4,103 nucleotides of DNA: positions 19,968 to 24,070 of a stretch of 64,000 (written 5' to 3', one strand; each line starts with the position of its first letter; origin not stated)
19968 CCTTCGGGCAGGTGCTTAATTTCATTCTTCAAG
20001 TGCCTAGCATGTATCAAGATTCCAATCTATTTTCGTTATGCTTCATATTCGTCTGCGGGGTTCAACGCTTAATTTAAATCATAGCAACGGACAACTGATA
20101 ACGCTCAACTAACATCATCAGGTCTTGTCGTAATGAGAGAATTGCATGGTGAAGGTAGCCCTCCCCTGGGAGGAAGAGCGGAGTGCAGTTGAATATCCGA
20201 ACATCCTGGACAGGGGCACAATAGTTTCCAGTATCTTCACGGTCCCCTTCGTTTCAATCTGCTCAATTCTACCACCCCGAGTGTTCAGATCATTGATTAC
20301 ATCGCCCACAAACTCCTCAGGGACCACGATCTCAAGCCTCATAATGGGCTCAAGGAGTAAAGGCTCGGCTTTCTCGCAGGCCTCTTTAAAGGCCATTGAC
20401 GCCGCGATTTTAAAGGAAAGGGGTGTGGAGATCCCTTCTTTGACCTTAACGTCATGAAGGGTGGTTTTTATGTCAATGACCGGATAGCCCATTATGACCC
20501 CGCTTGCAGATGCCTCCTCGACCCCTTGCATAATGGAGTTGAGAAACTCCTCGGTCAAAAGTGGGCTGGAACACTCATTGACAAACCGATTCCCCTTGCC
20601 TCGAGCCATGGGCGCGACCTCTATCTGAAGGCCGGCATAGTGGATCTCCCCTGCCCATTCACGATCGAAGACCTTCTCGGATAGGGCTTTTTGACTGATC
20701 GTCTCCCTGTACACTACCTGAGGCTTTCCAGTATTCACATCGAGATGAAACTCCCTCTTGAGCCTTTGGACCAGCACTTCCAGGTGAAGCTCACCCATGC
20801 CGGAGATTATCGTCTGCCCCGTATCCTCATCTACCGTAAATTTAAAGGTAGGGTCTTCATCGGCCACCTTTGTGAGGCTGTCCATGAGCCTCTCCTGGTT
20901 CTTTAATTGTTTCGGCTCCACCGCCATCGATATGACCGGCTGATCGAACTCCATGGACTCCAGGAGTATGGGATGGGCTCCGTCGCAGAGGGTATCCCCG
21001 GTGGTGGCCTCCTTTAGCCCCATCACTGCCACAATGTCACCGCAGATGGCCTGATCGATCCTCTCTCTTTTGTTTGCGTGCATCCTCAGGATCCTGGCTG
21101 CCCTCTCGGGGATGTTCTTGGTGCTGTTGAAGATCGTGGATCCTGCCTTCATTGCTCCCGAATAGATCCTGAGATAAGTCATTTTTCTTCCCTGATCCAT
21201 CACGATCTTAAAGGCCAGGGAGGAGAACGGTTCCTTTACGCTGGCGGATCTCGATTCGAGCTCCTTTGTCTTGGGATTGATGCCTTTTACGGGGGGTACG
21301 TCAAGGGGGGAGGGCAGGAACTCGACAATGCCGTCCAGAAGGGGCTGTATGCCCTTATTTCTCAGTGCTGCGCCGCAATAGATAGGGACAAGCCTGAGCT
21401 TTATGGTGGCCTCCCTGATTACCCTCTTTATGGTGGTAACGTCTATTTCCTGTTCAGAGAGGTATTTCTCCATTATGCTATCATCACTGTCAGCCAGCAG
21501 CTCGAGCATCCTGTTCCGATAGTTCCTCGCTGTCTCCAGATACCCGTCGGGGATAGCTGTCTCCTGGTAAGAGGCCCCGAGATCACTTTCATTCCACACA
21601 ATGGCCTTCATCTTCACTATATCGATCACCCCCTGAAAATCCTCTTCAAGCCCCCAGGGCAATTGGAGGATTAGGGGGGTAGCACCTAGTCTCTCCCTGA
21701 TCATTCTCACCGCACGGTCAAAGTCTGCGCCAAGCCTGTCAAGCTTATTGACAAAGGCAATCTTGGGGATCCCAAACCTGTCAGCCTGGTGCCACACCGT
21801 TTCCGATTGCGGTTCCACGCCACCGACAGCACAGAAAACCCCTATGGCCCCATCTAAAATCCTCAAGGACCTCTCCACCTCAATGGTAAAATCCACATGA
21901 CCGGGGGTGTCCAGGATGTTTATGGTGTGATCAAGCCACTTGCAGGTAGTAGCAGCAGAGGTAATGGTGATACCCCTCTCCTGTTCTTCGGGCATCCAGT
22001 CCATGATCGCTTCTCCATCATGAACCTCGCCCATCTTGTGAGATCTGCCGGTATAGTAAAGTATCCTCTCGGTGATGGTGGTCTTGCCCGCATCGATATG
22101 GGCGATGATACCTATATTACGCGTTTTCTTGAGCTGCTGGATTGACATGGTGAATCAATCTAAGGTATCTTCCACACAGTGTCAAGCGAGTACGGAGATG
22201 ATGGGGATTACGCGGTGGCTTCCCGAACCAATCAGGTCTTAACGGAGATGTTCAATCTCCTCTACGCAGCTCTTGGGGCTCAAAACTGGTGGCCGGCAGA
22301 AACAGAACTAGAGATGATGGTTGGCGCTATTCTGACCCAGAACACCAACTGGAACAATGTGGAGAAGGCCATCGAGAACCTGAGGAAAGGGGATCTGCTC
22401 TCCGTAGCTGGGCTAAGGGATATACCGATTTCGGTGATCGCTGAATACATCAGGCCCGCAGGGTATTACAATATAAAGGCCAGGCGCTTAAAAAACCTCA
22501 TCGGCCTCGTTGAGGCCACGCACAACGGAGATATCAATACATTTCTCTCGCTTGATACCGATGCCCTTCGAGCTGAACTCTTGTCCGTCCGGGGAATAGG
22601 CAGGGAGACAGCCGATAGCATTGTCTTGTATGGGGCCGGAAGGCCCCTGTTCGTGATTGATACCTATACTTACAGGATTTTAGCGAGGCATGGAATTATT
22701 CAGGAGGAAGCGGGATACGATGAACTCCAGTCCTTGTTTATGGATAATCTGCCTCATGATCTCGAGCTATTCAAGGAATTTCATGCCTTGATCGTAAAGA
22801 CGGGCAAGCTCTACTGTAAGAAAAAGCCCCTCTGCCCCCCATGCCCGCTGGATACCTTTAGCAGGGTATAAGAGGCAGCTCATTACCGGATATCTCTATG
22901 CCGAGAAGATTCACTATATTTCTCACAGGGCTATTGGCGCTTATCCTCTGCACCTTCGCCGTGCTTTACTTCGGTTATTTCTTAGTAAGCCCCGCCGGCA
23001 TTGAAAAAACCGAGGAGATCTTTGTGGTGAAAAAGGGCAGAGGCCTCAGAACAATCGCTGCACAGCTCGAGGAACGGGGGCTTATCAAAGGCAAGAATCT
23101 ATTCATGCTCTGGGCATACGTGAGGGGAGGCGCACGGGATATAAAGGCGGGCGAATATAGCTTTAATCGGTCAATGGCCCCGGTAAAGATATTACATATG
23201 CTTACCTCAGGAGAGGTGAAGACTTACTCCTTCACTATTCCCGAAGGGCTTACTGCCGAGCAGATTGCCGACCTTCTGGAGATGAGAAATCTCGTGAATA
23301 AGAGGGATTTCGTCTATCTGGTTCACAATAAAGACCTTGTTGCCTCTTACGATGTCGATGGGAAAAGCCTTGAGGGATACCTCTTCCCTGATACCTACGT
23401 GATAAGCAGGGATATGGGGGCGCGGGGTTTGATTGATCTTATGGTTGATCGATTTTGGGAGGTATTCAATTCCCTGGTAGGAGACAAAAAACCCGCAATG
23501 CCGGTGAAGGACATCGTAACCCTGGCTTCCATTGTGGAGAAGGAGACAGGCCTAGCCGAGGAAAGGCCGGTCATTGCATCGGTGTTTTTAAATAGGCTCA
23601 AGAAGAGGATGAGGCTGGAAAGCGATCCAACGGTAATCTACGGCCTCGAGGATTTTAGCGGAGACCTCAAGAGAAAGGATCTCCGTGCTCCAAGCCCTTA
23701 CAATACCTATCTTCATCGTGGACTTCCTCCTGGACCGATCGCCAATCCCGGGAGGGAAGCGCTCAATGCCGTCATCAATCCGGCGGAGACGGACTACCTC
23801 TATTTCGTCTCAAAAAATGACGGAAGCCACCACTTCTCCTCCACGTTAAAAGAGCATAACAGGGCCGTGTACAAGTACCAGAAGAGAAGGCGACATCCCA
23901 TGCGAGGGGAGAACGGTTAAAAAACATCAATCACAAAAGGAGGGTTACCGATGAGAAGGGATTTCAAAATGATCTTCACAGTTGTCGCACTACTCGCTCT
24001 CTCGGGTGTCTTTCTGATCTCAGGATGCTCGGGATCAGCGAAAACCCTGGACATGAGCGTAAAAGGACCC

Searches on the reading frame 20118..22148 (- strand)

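Call 3: search_protein_families(library=pfam, proteins=[window:20118-22148:-], max_evalue=0.01)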
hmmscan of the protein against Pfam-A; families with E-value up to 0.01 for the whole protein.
window:20118-22148:- (676 aa): 7 families
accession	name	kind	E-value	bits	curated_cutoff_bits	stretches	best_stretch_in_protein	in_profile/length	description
PF00009.33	GTP_EFTU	-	1.4e-62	211.1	26.5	1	7-280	1-188/188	Elongation factor Tu GTP binding domain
PF14492.12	EFG_III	-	4.3e-29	100.8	27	1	402-475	2-75/75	Elongation Factor G, domain III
PF03764.24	EFG_IV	-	7.2e-29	100.5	24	1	476-595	1-121/121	Elongation factor G, domain IV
PF00679.30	EFG_C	-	3.1e-26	91.7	27.9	1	598-675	2-80/89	Elongation factor G C-terminus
PF03144.31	GTP_EFTU_D2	-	5.7e-15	55.9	30.3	1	324-388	4-73/73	Elongation factor Tu domain 2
PF22042.2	EF-G_D2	-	9.2e-15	55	27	1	307-389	1-83/84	Elongation factor G domain 2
PF16658.11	RF3_C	-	1.2e-06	28.8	40.1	1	408-489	13-94/132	Class II release factor RF3, C-terminal domain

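Call 4: search_protein_families(library=ncbifam, proteins=[window:20118-22148:-], max_evalue=0.01)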
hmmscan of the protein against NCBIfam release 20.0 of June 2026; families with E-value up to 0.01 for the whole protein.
window:20118-22148:- (676 aa): 32 families (the best 25 are shown)
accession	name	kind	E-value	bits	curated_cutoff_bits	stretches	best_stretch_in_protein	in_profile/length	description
TIGR00484.1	EF-G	equivalog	5.7e-279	927.1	659.4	1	5-676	6-677/691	elongation factor G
NF009381.0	PRK12740.1-5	subfamily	1.1e-196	655.4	583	1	2-675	2-672/692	elongation factor G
NF009891.0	PRK13351.1-1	equivalog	3.1e-132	442.5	597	1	4-675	4-664/681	elongation factor G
NF012153.1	tet_protect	equivalog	3.5e-127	425.2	775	1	11-673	2-614/614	tetracycline resistance ribosomal protection protein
NF009379.0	PRK12740.1-3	equivalog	2.7e-117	393.1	513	1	5-674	4-656/674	elongation factor G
NF058620.1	EFG2_Bacteroid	exception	1.1e-116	390.9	1000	2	1-505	1-499/717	elongation factor G2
NF009377.1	PRK12740.1-1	equivalog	7.5e-116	388.2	890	1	5-674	9-688/700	elongation factor G-like protein EF-G2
TIGR00490.1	aEF-2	equivalog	2.2e-97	326.9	738.45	3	270-487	246-472/720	elongation factor EF-2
NF033148.1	tet_protect_M_W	exception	3.6e-90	303.1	1100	2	218-674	178-611/639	TetM/TetW/TetO/TetS family tetracycline resistance ribosomal protection protein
NF000120.3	47473_otr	exception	1.4e-80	271.6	900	2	8-159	1-150/608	tetracycline resistance ribosomal protection protein Otr(A)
NF012155.1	tet_protect_M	exception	1.9e-75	254.3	1420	2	8-161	2-155/639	tetracycline resistance ribosomal protection protein Tet(M)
NF012154.0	tet_protect_Q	exception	9.6e-74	248.8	1425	2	11-162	5-156/638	tetracycline resistance ribosomal protection protein Tet(Q)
NF001964.0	PRK00741.1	equivalog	7.8e-69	232.5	473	1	4-478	7-467/529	peptide chain release factor 3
TIGR01394.1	TypA_BipA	equivalog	6.6e-66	222.8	757.3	3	10-150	2-140/594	translational GTPase TypA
NF009892.0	PRK13351.1-3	equivalog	2.5e-64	217.8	640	2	8-161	2-160/623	elongation factor G-like protein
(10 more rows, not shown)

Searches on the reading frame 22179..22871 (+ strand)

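Call 58: search_protein_families(library=pfam, proteins=[window:22179-22871:+], max_evalue=0.00001)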
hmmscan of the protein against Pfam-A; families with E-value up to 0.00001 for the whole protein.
window:22179-22871:+ (230 aa): 1 family
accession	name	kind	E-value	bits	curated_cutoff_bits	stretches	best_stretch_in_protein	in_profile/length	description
PF00730.31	HhH-GPD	-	2.7e-14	53.9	26.2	1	48-192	1-107/108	HhH-GPD superfamily base excision DNA repair protein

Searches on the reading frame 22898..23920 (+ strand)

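Call 58: search_protein_families(library=pfam, proteins=[window:22898-23920:+], max_evalue=0.00001)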
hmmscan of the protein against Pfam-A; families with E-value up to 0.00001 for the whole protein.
window:22898-23920:+ (340 aa): 1 family
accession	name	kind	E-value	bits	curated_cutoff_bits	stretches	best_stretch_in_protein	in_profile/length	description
PF02618.21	YceG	-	8.5e-94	314.5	32.4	1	42-325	1-274/275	YceG-like family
